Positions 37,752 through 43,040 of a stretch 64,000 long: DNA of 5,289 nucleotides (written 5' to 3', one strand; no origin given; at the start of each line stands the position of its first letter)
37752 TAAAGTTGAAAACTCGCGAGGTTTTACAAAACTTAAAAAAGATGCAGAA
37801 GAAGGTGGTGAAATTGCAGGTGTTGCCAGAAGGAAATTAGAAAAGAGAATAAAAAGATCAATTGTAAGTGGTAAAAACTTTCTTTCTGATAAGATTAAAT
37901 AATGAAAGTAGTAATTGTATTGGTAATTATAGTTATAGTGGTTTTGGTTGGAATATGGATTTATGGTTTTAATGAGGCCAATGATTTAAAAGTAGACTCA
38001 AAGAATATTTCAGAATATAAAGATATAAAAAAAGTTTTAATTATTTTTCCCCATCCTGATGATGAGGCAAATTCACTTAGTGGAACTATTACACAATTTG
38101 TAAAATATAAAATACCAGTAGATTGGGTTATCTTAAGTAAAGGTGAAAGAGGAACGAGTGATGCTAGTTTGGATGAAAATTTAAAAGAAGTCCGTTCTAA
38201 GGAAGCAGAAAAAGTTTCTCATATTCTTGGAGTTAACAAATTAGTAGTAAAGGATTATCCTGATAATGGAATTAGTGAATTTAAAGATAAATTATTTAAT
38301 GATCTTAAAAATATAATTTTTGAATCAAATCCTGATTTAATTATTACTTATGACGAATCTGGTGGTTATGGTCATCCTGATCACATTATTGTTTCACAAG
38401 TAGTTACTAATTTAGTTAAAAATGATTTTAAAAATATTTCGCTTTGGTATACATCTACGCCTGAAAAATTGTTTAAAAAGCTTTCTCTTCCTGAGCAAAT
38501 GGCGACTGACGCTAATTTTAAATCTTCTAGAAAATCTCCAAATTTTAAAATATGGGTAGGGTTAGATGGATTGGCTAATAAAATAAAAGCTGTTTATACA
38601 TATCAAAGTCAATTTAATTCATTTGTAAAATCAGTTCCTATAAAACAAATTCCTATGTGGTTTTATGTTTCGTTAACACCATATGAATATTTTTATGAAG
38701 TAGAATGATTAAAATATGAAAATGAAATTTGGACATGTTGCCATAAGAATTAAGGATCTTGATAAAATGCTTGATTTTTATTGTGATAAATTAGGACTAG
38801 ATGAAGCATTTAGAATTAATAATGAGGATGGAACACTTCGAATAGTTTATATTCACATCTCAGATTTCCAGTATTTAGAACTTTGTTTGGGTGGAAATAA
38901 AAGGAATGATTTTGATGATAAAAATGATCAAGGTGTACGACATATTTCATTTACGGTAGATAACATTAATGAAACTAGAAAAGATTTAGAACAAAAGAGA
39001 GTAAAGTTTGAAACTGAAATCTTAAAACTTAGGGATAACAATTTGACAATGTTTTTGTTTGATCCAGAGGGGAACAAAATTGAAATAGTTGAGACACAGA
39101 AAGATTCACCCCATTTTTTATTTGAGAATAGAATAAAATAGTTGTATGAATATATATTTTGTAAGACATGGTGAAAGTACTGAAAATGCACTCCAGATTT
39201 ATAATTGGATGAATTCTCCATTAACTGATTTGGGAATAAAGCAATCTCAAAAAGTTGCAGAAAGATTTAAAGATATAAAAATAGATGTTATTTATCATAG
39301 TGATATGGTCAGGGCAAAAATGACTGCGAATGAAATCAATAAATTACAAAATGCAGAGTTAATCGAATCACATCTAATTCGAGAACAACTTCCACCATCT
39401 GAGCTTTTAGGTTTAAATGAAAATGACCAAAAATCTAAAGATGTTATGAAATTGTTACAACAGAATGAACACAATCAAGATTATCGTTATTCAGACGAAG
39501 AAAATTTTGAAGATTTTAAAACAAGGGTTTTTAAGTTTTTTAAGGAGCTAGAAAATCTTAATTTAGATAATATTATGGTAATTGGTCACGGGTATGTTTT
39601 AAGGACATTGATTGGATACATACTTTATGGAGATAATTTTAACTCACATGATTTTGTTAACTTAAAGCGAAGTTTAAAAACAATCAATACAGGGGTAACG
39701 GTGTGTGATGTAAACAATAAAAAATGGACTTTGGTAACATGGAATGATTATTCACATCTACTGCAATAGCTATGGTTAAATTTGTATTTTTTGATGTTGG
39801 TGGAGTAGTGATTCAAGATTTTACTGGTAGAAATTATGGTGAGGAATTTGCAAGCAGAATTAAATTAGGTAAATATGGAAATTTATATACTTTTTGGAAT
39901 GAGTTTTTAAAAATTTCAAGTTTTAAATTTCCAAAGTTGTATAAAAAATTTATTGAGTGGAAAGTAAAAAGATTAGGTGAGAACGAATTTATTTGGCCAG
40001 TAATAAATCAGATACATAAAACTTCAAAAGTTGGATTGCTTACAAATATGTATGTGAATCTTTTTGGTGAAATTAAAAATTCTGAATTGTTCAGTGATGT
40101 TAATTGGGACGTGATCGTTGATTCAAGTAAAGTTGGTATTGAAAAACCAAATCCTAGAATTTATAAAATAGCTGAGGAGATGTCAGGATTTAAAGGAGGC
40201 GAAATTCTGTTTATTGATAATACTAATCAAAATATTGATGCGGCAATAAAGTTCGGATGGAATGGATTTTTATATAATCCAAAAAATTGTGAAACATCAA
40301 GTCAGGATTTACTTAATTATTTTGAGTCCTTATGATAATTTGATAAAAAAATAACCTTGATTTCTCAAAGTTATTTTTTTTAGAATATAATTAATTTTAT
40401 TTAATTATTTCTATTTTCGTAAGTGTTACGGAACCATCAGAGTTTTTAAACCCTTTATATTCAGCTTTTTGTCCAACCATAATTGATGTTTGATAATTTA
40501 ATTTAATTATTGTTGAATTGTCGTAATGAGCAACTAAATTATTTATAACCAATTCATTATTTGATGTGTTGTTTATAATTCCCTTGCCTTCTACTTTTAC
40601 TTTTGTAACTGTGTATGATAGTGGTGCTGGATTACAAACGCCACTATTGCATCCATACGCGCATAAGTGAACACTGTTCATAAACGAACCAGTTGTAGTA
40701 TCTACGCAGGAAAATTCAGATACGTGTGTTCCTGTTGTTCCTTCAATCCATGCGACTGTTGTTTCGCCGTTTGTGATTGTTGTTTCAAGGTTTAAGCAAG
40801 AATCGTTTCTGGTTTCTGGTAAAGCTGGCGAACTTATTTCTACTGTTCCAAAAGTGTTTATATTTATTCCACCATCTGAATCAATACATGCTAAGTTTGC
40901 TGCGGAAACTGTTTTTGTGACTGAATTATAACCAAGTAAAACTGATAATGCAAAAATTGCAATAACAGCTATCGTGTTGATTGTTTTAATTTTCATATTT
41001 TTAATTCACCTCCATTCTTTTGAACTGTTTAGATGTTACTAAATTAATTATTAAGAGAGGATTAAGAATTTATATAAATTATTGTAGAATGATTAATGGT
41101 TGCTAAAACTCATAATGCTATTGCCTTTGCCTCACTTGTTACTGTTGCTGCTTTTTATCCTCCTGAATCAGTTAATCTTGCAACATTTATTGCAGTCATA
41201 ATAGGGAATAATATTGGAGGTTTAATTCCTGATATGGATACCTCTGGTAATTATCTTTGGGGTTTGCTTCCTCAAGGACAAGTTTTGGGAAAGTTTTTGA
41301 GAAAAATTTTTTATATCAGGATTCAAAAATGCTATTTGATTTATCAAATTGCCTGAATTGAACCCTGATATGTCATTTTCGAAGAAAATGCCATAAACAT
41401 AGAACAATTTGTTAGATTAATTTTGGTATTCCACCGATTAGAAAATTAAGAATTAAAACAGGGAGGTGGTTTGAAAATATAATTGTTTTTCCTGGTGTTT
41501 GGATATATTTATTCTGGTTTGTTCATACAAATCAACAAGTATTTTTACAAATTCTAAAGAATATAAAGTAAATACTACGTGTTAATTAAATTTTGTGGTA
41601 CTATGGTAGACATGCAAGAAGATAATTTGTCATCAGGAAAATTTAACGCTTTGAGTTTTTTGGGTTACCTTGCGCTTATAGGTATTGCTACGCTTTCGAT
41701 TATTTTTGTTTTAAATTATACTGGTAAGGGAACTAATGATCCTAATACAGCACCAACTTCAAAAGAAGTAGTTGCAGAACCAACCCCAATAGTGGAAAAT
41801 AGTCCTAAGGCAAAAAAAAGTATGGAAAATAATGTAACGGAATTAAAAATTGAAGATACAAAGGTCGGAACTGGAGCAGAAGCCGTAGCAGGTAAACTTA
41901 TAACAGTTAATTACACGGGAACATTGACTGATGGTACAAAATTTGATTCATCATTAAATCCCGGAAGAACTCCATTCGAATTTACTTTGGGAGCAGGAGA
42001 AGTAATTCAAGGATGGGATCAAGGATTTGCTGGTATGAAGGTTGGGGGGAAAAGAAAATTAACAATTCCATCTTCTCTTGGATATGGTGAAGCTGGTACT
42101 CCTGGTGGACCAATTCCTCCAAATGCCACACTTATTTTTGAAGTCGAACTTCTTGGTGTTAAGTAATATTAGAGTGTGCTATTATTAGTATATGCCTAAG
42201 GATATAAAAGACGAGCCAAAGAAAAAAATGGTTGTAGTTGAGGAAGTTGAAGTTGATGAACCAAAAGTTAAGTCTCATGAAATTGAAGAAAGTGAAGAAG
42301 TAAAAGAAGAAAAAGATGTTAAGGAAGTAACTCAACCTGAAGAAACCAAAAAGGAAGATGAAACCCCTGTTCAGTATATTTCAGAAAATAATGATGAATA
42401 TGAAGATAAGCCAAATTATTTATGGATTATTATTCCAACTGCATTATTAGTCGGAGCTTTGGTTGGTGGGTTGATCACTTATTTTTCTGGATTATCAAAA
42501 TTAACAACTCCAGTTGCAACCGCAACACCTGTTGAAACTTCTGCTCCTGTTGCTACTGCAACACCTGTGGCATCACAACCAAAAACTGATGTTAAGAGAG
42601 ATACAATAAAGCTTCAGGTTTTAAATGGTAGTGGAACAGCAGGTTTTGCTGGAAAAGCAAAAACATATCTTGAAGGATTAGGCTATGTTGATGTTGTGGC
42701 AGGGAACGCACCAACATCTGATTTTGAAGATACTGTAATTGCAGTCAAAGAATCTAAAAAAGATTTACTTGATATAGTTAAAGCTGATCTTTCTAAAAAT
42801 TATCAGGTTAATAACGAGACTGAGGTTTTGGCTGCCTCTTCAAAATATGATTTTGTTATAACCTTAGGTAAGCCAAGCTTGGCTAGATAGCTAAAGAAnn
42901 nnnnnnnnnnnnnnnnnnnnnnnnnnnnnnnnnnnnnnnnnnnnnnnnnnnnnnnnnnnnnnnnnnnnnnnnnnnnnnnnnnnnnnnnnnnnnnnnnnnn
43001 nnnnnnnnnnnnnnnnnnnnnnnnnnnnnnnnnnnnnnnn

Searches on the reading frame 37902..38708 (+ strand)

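Call 90: search_protein_families(library=pfam, proteins=[window:37902-38708:+], max_evalue=0.001)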
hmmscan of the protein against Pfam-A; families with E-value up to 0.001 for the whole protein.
window:37902-38708:+ (268 aa): 1 family
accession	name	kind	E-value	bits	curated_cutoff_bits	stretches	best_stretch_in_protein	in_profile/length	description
PF02585.22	PIG-L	-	1.6e-29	103.5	28.2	1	46-171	1-128/129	GlcNAc-PI de-N-acetylase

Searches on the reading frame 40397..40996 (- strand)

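Call 90: search_protein_families(library=pfam, proteins=[window:40397-40996:-], max_evalue=0.001)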
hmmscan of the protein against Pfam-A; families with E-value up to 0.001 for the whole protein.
window:40397-40996:- (199 aa): 1 family
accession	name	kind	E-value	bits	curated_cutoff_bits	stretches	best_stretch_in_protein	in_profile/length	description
PF18914.6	DUF5666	-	1.4e-06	28.9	27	1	138-196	1-60/60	Domain of unknown function (DUF5666)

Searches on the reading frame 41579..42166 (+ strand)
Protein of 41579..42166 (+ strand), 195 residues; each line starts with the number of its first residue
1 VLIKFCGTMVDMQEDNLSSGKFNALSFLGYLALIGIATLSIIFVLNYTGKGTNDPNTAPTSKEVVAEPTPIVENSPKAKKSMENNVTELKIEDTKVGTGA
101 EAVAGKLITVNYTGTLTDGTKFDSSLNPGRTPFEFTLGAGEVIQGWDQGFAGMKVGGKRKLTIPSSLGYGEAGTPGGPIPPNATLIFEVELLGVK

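Call 90: search_protein_families(library=pfam, proteins=[window:41579-42166:+], max_evalue=0.001)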
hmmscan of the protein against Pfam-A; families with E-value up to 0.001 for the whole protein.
window:41579-42166:+ (195 aa): 1 family
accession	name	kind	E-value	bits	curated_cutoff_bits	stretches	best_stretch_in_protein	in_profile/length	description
PF00254.34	FKBP_C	-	3.2e-35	120.8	21.1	1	101-192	3-94/94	FKBP-type peptidyl-prolyl cis-trans isomerase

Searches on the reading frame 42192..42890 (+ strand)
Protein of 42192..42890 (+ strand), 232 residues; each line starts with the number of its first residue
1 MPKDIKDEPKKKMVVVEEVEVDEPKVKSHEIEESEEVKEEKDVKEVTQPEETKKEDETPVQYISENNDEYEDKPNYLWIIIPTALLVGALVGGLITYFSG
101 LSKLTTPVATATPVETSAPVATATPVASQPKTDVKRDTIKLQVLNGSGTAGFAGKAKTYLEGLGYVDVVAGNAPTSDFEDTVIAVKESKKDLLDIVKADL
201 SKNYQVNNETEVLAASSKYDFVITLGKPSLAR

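Call 90: search_protein_families(library=pfam, proteins=[window:42192-42890:+], max_evalue=0.001)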
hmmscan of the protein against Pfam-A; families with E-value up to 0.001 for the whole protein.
window:42192-42890:+ (232 aa): 2 families
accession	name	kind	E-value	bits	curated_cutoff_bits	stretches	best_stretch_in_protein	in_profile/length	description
PF13399.11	LytR_C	-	2.6e-09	38.3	22.2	1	139-227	2-84/86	LytR cell envelope-related transcriptional attenuator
PF06131.16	DUF963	-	0.00017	21.3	21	1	106-128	5-27/36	Schizosaccharomyces pombe repeat of unknown function (DUF963)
